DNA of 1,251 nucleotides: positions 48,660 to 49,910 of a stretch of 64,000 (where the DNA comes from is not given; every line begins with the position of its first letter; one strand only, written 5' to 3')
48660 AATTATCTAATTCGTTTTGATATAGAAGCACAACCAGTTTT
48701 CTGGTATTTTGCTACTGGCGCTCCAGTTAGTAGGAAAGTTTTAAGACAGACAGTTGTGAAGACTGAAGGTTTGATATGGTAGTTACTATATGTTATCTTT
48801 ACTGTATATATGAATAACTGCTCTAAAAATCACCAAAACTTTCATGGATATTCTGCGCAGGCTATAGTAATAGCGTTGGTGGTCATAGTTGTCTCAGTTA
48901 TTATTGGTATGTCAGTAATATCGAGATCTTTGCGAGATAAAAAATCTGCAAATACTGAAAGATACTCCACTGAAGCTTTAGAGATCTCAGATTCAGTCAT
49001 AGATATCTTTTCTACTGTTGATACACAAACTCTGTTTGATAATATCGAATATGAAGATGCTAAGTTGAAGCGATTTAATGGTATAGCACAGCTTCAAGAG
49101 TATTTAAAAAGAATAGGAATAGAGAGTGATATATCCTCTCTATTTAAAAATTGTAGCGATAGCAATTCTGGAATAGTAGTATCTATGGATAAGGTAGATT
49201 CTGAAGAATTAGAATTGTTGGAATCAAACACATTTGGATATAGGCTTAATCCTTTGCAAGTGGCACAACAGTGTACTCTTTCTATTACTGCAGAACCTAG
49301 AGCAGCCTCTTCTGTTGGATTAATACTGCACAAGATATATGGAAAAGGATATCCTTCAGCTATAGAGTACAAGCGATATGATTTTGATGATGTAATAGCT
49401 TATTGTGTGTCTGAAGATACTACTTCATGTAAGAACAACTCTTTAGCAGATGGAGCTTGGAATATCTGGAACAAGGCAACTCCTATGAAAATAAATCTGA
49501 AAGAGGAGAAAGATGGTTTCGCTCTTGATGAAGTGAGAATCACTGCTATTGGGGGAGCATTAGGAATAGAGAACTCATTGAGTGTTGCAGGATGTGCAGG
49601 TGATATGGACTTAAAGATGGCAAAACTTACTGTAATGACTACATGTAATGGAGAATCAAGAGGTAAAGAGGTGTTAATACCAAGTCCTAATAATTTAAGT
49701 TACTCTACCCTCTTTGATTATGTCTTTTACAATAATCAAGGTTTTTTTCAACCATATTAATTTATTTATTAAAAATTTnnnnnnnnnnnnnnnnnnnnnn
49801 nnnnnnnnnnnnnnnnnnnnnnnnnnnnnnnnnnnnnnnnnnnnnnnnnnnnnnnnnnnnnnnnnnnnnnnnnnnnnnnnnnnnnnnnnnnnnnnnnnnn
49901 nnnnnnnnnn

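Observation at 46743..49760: Minor-pilin quartet, with the largest member lacking Glu+5 (GspK/PilX-like)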

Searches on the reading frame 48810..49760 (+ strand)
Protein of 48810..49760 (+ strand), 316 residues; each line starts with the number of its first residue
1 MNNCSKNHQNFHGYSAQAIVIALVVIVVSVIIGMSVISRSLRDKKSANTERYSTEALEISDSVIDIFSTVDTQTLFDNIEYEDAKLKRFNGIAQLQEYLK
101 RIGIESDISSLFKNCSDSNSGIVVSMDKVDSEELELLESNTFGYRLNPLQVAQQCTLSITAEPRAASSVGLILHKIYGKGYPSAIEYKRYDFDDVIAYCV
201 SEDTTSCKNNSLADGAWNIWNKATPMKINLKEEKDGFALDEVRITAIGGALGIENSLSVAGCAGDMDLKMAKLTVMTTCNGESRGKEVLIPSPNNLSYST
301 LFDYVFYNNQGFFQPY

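Call 5: search_protein_families(library=pfam, proteins=[window:48810-49760:+], max_evalue=1)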
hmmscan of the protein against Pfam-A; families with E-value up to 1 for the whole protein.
window:48810-49760:+ (316 aa): 3 families
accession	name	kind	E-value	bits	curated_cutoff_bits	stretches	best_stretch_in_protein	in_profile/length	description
PF24381.1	DUF7537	-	0.029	14.3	31.7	1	185-284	118-217/258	Family of unknown function (DUF7537)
PF15454.11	LAMTOR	-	0.23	12.6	25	1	58-83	49-73/75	Late endosomal/lysosomal adaptor and MAPK and MTOR activator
PF15820.10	ECSCR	-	0.27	11.6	27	1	18-50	26-58/104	Endothelial cell-specific chemotaxis regulator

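Call 6: search_protein_families(library=ncbifam, proteins=[window:48810-49760:+], max_evalue=1)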
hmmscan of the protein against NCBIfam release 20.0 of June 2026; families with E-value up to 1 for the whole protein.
window:48810-49760:+ (316 aa): 0 families

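Call 9: find_homologous_proteins(query=window:48810-49760:+, max_evalue=0.001)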
Query window:48810-49760:+ (316 aa): 16 proteins with E <= 0.001 among 3497 candidates.
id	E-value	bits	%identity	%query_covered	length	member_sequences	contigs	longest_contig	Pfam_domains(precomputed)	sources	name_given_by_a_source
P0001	9.7e-206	700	100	100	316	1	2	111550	-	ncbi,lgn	-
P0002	2.2e-170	584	84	100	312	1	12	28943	-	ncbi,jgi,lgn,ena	ncbi:MAG: hypothetical protein ACOX6Q_02170 [Candidatus Dojkabacteria bacterium]|jgi:hypothetical pr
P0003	4.3e-148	510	71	100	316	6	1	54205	-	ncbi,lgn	-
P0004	9.0e-147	506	70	100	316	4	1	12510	-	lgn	-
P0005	5.7e-109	382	54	100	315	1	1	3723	-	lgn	-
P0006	7.7e-109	382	55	99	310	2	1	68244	-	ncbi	-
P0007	6.7e-102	359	53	100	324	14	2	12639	-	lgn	-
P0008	1.1e-100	355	55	96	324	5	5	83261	-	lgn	-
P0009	5.8e-33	133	32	94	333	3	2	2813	-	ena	-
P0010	2.9e-32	130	34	94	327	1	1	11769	-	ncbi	-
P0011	1.1e-29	122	32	97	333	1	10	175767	-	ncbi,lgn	-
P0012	1.6e-29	121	32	97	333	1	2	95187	-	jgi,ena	-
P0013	2.4e-29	121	30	94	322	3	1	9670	-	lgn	-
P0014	2.5e-29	121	32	97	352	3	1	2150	-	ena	-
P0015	6.3e-29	119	32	94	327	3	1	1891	-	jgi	jgi:hypothetical protein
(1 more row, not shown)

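Call 13: find_encoding_contigs(protein=P0011, flank=10000, max_places=2)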
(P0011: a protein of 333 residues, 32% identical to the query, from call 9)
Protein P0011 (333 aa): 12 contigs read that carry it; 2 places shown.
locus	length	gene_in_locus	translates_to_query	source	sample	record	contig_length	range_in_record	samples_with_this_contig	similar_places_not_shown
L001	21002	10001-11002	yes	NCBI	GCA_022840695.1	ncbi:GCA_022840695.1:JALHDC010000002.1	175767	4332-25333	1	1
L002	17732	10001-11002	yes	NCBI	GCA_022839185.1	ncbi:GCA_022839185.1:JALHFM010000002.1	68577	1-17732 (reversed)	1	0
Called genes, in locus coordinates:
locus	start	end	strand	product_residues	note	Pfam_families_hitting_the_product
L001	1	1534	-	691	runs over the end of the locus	PF03477:ATP-cone, PF13597:NRDD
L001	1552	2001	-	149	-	PF22811:Zn_ribbon_NrdR, PF03477:ATP-cone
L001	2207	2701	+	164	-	PF01467:CTP_transf_like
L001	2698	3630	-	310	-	PF00890:FAD_binding_2 (faint), PF01134:GIDA (faint), PF03486:HI0933_like (faint), PF07992:Pyr_redox_2, PF13738:Pyr_redox_3, PF00070:Pyr_redox (weak)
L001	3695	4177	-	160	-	-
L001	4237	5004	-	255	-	PF00557:Peptidase_M24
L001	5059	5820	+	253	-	PF00929:RNase_T, PF01612:DNA_pol_A_exo1 (faint), PF20600:ExoX-like_C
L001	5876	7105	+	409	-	-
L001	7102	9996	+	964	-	-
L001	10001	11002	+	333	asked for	-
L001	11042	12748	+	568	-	PF01558:POR, PF01855:POR_N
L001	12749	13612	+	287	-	PF02775:TPP_enzyme_C, PF12367:PFO_beta_C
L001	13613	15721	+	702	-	PF02629:CoA_binding, PF13380:CoA_binding_2, PF13607:Succ_CoA_lig, PF19045:Ligase_CoA_2 (weak), PF13549:ATP-grasp_5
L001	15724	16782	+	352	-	-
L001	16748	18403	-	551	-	PF06418:CTP_synth_N, PF00117:GATase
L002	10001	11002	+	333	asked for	-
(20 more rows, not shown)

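Call 14: find_encoding_contigs(protein=P0008, flank=10000, max_places=2)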
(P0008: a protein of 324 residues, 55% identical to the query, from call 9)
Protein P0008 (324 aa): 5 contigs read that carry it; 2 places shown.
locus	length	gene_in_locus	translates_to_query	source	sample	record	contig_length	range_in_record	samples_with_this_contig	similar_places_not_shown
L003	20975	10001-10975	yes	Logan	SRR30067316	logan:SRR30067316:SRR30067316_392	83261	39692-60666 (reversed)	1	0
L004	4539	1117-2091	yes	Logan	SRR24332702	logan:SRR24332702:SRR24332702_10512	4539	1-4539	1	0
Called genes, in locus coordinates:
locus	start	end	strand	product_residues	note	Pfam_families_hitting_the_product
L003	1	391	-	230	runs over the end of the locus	PF13177:DNA_pol3_delta2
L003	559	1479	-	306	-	PF01636:APH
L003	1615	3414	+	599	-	PF05157:MshEN, PF00437:T2SSE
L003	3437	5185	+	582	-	PF00437:T2SSE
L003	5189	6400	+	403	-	PF28597:T2SSF_N, PF00482:T2SSF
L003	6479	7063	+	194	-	PF07963:N_methyl (weak)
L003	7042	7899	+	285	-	PF06750:A24_N_bact, PF01478:Peptidase_A24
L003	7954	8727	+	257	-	-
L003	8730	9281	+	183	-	-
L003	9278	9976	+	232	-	PF07963:N_methyl (weak)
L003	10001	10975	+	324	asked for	-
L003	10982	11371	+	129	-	PF00072:Response_reg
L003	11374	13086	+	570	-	-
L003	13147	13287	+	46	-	-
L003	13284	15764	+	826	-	-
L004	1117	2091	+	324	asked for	-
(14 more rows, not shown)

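Call 19: search_solved_structures(query=A1, max_evalue=10)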
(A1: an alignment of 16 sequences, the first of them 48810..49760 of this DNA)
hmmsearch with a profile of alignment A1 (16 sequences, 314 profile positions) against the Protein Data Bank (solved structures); distinct sequences matched with E-value up to 10: 0.

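Call 27: find_homologous_proteins(query=A1, max_evalue=0.001)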
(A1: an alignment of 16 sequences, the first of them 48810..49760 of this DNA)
Query A1 (16 sequences) (316 aa, profile of the alignment): 119 proteins with E <= 0.001 among 8000 candidates.
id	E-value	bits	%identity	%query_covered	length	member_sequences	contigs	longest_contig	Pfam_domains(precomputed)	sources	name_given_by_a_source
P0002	2.5e-144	498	84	100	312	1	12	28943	-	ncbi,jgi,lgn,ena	ncbi:MAG: hypothetical protein ACOX6Q_02170 [Candidatus Dojkabacteria bacterium]|jgi:hypothetical pr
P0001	5.6e-144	497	100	100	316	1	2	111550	-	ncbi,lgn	-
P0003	2.1e-140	485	71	100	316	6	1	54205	-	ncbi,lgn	-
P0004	2.2e-140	485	70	100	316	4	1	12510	-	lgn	-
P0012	5.4e-136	471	32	97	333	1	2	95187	-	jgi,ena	-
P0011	1.4e-135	470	32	97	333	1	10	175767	-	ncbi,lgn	-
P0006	2.5e-135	469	55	99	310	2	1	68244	-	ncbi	-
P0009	5.2e-134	464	32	94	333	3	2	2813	-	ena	-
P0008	2.7e-132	459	55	96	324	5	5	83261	-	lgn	-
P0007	4.6e-131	455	53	100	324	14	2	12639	-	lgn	-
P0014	2.5e-130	452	32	97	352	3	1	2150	-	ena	-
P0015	3.3e-129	449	32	94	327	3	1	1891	-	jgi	jgi:hypothetical protein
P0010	2.8e-128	446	34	94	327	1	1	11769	-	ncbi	-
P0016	6.2e-127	441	31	94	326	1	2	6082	-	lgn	-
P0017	1.7e-125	436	33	94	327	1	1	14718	-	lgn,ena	-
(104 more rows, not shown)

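Call 32: search_protein_families(library=pfam, alignment_id=A2, max_evalue=1)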
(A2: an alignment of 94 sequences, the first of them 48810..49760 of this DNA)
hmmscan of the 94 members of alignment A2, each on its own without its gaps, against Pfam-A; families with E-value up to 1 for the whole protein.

A. member 1, window:48810-49760:+ (316 aa): 3 families
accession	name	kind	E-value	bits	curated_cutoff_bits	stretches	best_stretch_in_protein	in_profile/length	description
PF24381.1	DUF7537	-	0.029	14.3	31.7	1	185-284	118-217/258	Family of unknown function (DUF7537)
PF15454.11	LAMTOR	-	0.23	12.6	25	1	58-83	49-73/75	Late endosomal/lysosomal adaptor and MAPK and MTOR activator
PF15820.10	ECSCR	-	0.27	11.6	27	1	18-50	26-58/104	Endothelial cell-specific chemotaxis regulator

B. families by the number of members that match (of 94 scanned): 47 families (the first 25 are shown)
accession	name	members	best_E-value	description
PF14341.11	PilX_N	25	0.0012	PilX N-terminal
PF13268.11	DUF4059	10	0.0065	Protein of unknown function (DUF4059)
PF03707.21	MHYT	4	0.036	Bacterial signalling protein N terminal repeat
PF11368.13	DUF3169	4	0.041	Protein of unknown function (DUF3169)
PF11833.13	CPP1-like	3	0.071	Protein CHAPERONE-LIKE PROTEIN OF POR1-like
PF05454.16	DAG1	3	0.11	Dystroglycan (Dystrophin-associated glycoprotein 1)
PF24381.1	DUF7537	2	0.029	Family of unknown function (DUF7537)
PF08695.16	Coa1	2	0.047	Cytochrome oxidase complex assembly protein 1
PF14171.11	SpoIISA_toxin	2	0.053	Toxin SpoIISA, type II toxin-antitoxin system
PF18694.6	TDP-43_N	2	0.061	TAR DNA-binding protein 43, N-terminal domain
PF21403.4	OTU1_UBXL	2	0.11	OTU1, UBXL domain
PF17428.7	DUF5412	2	0.11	Family of unknown function (DUF5412)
PF20136.4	DUF6526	2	0.22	Family of unknown function (DUF6526)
PF10134.15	RPA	1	0.0011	Replication initiator protein A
PF09092.17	Lyase_N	1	0.0063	Lyase, N terminal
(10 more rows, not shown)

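Call 36: predict_structure(alignment_id=A2)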
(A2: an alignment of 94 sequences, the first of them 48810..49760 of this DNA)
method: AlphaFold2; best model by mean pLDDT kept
length: 316 residues; sequences in the alignment: 94
mean_pLDDT: 87.2   pTM: 0.75
mean pLDDT of the five models: 87.2, 86.0, 84.4, 84.1, 82.8
residues with pLDDT >= 90: 194; 70-90: 87; 50-70: 25; < 50: 10
segments of 3 or more residues with pLDDT < 50: 1-9
pLDDT, mean of each block of 10 residues (from residue 1): 45 78 96 97 96 96 94 83 68 92 90 90 91 89 85 93 92 94 89 94 85 83 92 94 94 93 88 95 94 88 66 55
secondary structure, 60 per line:
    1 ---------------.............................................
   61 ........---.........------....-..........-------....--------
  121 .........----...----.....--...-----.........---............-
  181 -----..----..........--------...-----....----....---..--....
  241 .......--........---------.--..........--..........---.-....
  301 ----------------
elements in order: H16-68 H72-80 E87-90 H92-101 H109-112 E121-129 E134-136 E141-145 E156-164 E168-179 E195-201 E218-221 E226-229 E237-247 E250-257 E270-279 E282-291 E297-300

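Call 40: find_related_loci(query=A2, collection=genome_contigs, flank=8000)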
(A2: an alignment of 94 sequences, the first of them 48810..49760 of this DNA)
Query A2 (316 aa) in genome_contigs; peptide patterns used: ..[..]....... (x = any residue, [..] = any of these).
100 stretches matched a pattern; 47 encode a relative of the query (tblastn E <= 1e-3); 46 distinct loci.
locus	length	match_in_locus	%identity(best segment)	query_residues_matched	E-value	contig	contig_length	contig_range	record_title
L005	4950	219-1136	35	1-313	1e-56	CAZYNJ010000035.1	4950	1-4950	MAG TPA_asm: uncultured Candidatus Saccharibacteria bacterium isolate SRP191223_co1_99 genome assembly, contig: NODE_247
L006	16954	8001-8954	34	3-315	2e-54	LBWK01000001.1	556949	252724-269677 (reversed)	MAG: candidate division WS6 bacterium GW2011_GWF2_39_15 UT34_C0001, whole genome shotgun sequence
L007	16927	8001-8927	32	14-313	8e-47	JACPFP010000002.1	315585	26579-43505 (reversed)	MAG: Candidatus Dojkabacteria bacterium isolate NC_groundwater_364_Ag_B-0.1um_38_12 GD18-4_B1_scaffold_228564, whole gen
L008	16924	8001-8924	32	14-314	3e-46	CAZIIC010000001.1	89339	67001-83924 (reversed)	MAG TPA_asm: uncultured Candidatus Saccharibacteria bacterium isolate SRP219642_co6_135 genome assembly, contig: NODE_11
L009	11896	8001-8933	35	12-311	6e-46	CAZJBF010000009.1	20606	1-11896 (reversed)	MAG TPA_asm: uncultured Candidatus Saccharibacteria bacterium isolate SRP192927_co3_861 genome assembly, contig: NODE_54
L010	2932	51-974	31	14-315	6e-46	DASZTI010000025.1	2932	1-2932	MAG TPA_asm: Candidatus Dojkabacteria bacterium isolate SMAG_U6072 k141_182734, whole genome shotgun sequence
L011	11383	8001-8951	32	7-313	1e-45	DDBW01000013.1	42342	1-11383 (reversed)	MAG TPA_asm: Candidatus Dojkabacteria bacterium UBA2022 UBA2022_contig_75, whole genome shotgun sequence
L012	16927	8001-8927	31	13-315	2e-45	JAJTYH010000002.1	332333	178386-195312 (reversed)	MAG: bacterium isolate DTUPAT1 2-Genome6, whole genome shotgun sequence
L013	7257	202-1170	32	7-311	1e-44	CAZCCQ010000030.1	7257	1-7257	MAG TPA_asm: uncultured Candidatus Saccharibacteria bacterium isolate binchicken_co204_57 genome assembly, contig: NODE_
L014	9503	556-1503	34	14-310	9e-41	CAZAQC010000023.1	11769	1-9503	MAG TPA_asm: uncultured Candidatus Saccharibacteria bacterium isolate SRP294416_co1_729 genome assembly, contig: NODE_11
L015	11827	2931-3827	36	14-311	2e-39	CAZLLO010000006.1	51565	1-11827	MAG TPA_asm: uncultured Candidatus Saccharibacteria bacterium isolate SRP192927_co3_300 genome assembly, contig: NODE_10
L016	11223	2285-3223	34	14-311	2e-39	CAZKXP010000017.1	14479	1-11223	MAG TPA_asm: uncultured Candidatus Saccharibacteria bacterium isolate binchicken_co117_335 genome assembly, contig: NODE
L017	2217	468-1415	32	8-311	2e-39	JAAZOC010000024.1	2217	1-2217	MAG: Candidatus Microgenomates bacterium isolate AS27yjCOA_24 39003_AS27, whole genome shotgun sequence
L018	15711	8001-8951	32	14-311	1e-35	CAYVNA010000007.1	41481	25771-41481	MAG TPA_asm: uncultured Candidatus Saccharibacteria bacterium isolate SRP192927_co3_886 genome assembly, contig: NODE_16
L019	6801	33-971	33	14-311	2e-35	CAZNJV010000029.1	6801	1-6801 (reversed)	MAG TPA_asm: uncultured Candidatus Saccharibacteria bacterium isolate SRP263991_co3_616 genome assembly, contig: NODE_17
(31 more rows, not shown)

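Call 71: fold_search(model_id=the predicted structure, library=pdb)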
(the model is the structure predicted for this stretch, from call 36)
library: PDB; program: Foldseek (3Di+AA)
matches with E <= 10: 1326; with E <= 0.001: 0
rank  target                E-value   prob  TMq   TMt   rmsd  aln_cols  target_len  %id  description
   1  4bq3_D                1.1e-02  0.51  0.15  0.07  14.8       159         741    6  Structural analysis of an exo-beta-agarase (released 2013-08-14)
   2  1us2_A                1.2e-02  0.47  0.15  0.11  13.9       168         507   15  Xylanase10C (mutant E385A) from Cellvibrio japonicus in complex with xylopentaose (released 2003-12-18)
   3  8aw6_A                1.2e-02  0.35  0.16  0.21  22.7       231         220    9  Expanded Coxsackievirus A9 after 0.01% faf-BSA treatment (released 2022-10-26)
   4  2df7_O                1.3e-02  0.11  0.12  0.10  18.2       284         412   12  Crystal structure of infectious bursal disease virus VP2 subviral particle (released 2006-06-27)
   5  6lhb_A                1.4e-02  0.44  0.19  0.26  19.8       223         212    8  The cryo-EM structure of coxsackievirus A16 A-particle (released 2020-02-05)
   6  4bz4_D                1.5e-02  0.94  0.24  0.34   8.1       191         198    8  CorA is a surface-associated copper-binding protein important in Methylomicrobium album BG8 copper acquisition (released 2014-02-19)
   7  7drb_A                1.5e-02  0.33  0.16  0.22  16.7       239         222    7  Crystal structure of plant receptor like protein RXEG1 with xyloglucanase XEG1 (released 2022-06-22)
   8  2ral_B                1.5e-02  0.11  0.09  0.09  22.5       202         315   14  Crystal Structure Analysis of double cysteine mutant of S.epidermidis adhesin SdrG: Evidence for the Dock,Lock and Lat (released 2007-11-06)
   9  7yxj_D                1.5e-02  0.09  0.08  0.08  19.1       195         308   10  Drosophila melanogaster JMJD7 (dmJMJD7) in complex with Mn and 2,4-PDCA (released 2022-04-27)
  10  7lvz_B                1.6e-02  0.54  0.19  0.23  17.2       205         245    9  Crystal structure of ADO (released 2022-01-05)
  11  7yxk_A                1.6e-02  0.08  0.08  0.08  19.8       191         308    9  Drosophila melanogaster JMJD7 (dmJMJD7) in complex with Mn and N-oxalyl-D-alanine (NODA) (released 2022-04-27)
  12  6rj0_A                1.7e-02  0.38  0.16  0.26  12.3       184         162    5  Atlantic Cod Nervous Necrosis Virus-Like Particle produced in Nicotiana benthamiana (released 2019-07-17)
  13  5e1r_A                1.8e-02  0.47  0.14  0.13  16.0       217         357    7  Crystal structure of pecan (carya illinoinensis) vicilin, a new food allergen (released 2016-08-10)
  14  2xon_L                1.8e-02  0.41  0.14  0.24  13.5       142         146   10  Structure of TmCBM61 in complex with beta-1,4-galactotriose at 1.4 A resolution (released 2010-09-08)
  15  1r19_B                1.8e-02  0.12  0.10  0.11  21.1       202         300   14  Crystal Structure Analysis of S.epidermidis adhesin SdrG binding to Fibrinogen (Apo structure) (released 2003-10-28)
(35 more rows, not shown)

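Call 81: search_protein_representatives(alignment_id=A1)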
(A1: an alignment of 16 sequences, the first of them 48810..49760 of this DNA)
Query: 16 sequences, 314 profile positions. Proteins with E-value up to 0.001 (for the whole library): 175; up to 1e-10: 141; up to 1e-30: 91. The best 150 are listed.
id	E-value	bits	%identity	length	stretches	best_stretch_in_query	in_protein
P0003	6.6e-141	485.4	-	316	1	2-314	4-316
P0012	1.7e-136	470.9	-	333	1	1-311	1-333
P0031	8.1e-90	317.5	-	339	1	6-311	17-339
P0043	5.4e-88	311.5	-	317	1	7-311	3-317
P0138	5.3e-87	308.3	-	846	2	5-228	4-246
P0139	1.8e-86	306.5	-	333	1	2-311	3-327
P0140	4.0e-85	302.1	-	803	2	5-221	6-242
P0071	1.9e-83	296.6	-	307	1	6-311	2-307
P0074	1.9e-82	293.3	-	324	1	6-311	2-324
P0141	1.4e-81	290.5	-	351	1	1-311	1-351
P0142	1.0e-80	287.6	-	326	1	4-311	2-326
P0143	2.3e-80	286.5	-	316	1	5-311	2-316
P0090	2.1e-76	273.5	-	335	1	5-311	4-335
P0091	6.3e-76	271.9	-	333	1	3-311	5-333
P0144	2.5e-74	266.6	-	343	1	5-311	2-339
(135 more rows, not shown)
